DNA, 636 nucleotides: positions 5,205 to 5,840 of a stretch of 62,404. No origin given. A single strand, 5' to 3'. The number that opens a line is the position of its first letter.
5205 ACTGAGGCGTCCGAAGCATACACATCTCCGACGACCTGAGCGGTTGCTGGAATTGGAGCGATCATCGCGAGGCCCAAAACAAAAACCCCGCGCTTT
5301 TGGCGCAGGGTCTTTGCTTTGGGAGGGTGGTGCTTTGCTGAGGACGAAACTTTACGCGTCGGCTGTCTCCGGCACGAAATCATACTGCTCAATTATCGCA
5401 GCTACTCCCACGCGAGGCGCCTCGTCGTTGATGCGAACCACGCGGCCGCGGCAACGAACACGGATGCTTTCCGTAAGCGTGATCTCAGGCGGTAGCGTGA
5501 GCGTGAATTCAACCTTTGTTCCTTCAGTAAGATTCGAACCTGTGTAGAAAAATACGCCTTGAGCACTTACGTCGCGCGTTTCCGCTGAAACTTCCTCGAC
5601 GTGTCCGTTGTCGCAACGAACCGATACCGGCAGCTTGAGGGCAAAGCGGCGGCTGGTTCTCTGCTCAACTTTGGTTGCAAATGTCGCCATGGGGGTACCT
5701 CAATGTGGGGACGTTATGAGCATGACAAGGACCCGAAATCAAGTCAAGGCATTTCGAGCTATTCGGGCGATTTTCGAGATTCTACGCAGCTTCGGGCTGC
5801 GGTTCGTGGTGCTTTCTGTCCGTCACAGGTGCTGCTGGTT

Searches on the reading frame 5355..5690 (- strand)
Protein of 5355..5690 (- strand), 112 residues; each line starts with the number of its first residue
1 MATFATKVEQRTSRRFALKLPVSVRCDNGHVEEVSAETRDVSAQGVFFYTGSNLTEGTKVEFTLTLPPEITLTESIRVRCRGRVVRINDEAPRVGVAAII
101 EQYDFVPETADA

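Call 7: search_protein_families(library=pfam, proteins=[window:5355-5690:-], max_evalue=0.001)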
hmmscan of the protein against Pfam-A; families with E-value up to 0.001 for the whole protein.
window:5355-5690:- (112 aa): 1 family
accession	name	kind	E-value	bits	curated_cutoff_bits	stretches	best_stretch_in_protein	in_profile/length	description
PF07238.19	PilZ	-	1.1e-12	48.6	22.5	1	9-96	1-83/102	PilZ domain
